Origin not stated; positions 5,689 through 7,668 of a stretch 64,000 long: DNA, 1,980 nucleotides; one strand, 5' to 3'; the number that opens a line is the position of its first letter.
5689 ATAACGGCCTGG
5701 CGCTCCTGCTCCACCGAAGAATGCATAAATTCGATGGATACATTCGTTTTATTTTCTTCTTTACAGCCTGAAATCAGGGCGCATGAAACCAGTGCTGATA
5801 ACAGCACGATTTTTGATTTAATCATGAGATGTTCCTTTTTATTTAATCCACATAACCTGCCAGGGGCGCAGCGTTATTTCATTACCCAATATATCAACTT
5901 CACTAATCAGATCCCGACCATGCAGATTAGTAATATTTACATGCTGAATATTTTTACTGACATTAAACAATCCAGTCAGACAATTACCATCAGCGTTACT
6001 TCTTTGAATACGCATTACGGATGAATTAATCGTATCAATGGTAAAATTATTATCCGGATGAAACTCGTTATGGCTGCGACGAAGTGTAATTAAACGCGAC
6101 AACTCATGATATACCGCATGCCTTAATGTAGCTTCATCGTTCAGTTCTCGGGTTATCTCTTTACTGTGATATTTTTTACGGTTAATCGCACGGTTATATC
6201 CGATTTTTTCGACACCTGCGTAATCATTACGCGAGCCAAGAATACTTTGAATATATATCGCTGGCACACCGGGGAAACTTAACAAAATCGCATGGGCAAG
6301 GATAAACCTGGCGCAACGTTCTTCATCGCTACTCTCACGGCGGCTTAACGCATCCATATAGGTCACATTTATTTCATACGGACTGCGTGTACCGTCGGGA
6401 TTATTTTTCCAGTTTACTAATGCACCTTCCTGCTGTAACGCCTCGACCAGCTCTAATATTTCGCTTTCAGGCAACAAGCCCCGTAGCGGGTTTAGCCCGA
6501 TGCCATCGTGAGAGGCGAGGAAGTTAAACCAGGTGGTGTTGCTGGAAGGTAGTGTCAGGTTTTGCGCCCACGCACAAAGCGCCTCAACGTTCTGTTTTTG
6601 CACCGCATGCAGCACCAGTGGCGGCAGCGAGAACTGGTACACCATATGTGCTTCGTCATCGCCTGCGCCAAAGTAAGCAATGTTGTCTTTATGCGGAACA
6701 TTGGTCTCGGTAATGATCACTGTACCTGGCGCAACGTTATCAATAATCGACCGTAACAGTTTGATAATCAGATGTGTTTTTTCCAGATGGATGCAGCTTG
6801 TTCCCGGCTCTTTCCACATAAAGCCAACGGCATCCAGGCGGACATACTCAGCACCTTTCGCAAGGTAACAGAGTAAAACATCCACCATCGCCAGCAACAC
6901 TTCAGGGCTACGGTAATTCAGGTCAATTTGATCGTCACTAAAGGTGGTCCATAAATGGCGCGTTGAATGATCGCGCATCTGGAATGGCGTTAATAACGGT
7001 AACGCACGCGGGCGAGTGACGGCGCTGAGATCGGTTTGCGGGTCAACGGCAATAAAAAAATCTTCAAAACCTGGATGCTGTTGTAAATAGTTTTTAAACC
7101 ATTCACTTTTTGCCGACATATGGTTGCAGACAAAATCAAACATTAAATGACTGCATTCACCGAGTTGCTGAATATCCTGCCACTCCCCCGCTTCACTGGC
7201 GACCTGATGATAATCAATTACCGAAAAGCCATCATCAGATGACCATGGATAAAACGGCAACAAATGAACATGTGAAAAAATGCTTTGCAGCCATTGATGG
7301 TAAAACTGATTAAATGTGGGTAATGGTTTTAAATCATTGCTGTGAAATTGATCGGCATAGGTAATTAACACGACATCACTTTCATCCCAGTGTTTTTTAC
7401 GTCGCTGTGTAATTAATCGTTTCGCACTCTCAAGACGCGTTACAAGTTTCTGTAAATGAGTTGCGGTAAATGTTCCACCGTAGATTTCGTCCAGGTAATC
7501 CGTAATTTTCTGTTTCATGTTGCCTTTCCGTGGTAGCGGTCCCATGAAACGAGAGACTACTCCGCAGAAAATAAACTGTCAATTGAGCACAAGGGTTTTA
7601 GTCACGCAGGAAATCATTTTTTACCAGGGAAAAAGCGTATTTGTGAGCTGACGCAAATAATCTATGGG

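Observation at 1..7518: ycjMNOPQRS sugar-utilisation and ABC-transport cluster with overlapping gene junctions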

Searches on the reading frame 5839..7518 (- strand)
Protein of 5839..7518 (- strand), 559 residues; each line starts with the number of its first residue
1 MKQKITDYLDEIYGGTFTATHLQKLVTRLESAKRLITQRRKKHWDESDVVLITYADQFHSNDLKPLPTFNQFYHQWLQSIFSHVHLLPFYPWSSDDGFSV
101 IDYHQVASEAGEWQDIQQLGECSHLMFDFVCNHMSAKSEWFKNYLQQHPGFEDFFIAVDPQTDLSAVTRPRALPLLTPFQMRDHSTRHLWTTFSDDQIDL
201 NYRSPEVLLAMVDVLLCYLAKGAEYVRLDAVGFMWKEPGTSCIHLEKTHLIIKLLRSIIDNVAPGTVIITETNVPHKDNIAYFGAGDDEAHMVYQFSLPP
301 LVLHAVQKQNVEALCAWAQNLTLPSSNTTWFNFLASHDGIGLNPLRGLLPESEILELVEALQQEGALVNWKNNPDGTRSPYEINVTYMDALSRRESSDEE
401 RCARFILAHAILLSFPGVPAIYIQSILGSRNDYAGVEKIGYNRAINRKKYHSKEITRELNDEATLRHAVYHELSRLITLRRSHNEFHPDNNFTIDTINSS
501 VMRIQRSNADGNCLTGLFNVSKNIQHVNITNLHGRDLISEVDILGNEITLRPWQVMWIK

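Call 6: search_protein_families(proteins=[window:5839-7518:-], library=ncbifam, max_evalue=0.00001)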
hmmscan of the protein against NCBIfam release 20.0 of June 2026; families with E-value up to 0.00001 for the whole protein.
window:5839-7518:- (559 aa): 6 families
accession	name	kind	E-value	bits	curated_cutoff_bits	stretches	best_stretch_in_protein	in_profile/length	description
TIGR03852.1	sucrose_gtfA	equivalog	7e-66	222.7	334.4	1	49-515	3-454/470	sucrose phosphorylase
TIGR02456.1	treS_nterm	equivalog_domain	2.6e-42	145.1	678.35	1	82-343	43-312/539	maltose alpha-D-glucosyltransferase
TIGR02403.1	trehalose_treC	equivalog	1.8e-17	63.2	799.05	1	84-237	44-201/544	alpha,alpha-phosphotrehalase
NF008183.0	PRK10933.1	subfamily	1.5e-13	50.3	535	1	83-237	49-208/551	alpha,alpha-phosphotrehalase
NF051899.1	BetGalacBglAAgro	equivalog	1.2e-11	43.7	900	1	86-236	47-204/537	beta-galactosidase BglA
NF041090.1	Cyc-maltodext_AglB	equivalog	3.6e-07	29.3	540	0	83-159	81-162/470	cyclomaltodextrinase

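Call 21: search_solved_structures(query=window:5839-7518:-, max_evalue=1e-10)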
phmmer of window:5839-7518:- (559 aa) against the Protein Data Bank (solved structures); distinct sequences matched with E-value up to 1e-10: 55.
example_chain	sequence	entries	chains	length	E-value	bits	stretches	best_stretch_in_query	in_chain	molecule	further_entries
7qqi_A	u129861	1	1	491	3.4e-57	197.5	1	47-509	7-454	Aamy domain-containing protein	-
7qqj_A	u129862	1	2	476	1.3e-51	179.1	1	47-513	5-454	Sucrose phosphorylase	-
1r7a_A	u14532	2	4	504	1.7e-44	155.6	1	48-495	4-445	sucrose phosphorylase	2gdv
2gdu_A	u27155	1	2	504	4.4e-44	154.2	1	48-495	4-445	sucrose phosphorylase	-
6fme_B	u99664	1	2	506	7.8e-44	153.4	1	48-495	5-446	Sucrose phosphorylase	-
5mb2_B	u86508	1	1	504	8e-44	153.4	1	48-495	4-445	Sucrose phosphorylase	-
5c8b_B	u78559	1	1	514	8e-44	153.4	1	48-495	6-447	Sucrose phosphorylase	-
7znp_A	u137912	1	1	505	1.3e-43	152.6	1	48-499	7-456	Sucrose phosphorylase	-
5m9x_B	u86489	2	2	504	4e-43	151.1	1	48-495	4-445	Sucrose phosphorylase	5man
6s9v_A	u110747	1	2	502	6.3e-43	150.4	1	48-514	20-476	Sucrose 6(F)-phosphate phosphorylase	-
7xdq_A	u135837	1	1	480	2.2e-42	148.6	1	49-513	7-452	Glucosylglycerol phosphorylase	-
5n7j_A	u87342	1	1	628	4.9e-41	144.2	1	48-342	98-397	Amylosucrase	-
7esh_A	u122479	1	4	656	7.2e-41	143.6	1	81-341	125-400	amylosucrase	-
1g5a_A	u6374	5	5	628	1.7e-40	142.4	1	48-558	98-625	AMYLOSUCRASE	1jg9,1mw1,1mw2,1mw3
3ueq_A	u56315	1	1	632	1.7e-40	142.4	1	48-558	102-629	Amylosucrase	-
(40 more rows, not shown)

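Call 55: search_solved_structures(query=window:5839-7518:-, max_evalue=1e-44, show_alignments=3)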
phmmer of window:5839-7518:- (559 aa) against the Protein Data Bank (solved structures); distinct sequences matched with E-value up to 1e-44: 2.
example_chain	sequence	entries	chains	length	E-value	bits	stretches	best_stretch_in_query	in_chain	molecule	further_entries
7qqi_A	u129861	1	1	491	3.4e-57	197.5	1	47-509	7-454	Aamy domain-containing protein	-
7qqj_A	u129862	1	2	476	1.3e-51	179.1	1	47-513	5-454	Sucrose phosphorylase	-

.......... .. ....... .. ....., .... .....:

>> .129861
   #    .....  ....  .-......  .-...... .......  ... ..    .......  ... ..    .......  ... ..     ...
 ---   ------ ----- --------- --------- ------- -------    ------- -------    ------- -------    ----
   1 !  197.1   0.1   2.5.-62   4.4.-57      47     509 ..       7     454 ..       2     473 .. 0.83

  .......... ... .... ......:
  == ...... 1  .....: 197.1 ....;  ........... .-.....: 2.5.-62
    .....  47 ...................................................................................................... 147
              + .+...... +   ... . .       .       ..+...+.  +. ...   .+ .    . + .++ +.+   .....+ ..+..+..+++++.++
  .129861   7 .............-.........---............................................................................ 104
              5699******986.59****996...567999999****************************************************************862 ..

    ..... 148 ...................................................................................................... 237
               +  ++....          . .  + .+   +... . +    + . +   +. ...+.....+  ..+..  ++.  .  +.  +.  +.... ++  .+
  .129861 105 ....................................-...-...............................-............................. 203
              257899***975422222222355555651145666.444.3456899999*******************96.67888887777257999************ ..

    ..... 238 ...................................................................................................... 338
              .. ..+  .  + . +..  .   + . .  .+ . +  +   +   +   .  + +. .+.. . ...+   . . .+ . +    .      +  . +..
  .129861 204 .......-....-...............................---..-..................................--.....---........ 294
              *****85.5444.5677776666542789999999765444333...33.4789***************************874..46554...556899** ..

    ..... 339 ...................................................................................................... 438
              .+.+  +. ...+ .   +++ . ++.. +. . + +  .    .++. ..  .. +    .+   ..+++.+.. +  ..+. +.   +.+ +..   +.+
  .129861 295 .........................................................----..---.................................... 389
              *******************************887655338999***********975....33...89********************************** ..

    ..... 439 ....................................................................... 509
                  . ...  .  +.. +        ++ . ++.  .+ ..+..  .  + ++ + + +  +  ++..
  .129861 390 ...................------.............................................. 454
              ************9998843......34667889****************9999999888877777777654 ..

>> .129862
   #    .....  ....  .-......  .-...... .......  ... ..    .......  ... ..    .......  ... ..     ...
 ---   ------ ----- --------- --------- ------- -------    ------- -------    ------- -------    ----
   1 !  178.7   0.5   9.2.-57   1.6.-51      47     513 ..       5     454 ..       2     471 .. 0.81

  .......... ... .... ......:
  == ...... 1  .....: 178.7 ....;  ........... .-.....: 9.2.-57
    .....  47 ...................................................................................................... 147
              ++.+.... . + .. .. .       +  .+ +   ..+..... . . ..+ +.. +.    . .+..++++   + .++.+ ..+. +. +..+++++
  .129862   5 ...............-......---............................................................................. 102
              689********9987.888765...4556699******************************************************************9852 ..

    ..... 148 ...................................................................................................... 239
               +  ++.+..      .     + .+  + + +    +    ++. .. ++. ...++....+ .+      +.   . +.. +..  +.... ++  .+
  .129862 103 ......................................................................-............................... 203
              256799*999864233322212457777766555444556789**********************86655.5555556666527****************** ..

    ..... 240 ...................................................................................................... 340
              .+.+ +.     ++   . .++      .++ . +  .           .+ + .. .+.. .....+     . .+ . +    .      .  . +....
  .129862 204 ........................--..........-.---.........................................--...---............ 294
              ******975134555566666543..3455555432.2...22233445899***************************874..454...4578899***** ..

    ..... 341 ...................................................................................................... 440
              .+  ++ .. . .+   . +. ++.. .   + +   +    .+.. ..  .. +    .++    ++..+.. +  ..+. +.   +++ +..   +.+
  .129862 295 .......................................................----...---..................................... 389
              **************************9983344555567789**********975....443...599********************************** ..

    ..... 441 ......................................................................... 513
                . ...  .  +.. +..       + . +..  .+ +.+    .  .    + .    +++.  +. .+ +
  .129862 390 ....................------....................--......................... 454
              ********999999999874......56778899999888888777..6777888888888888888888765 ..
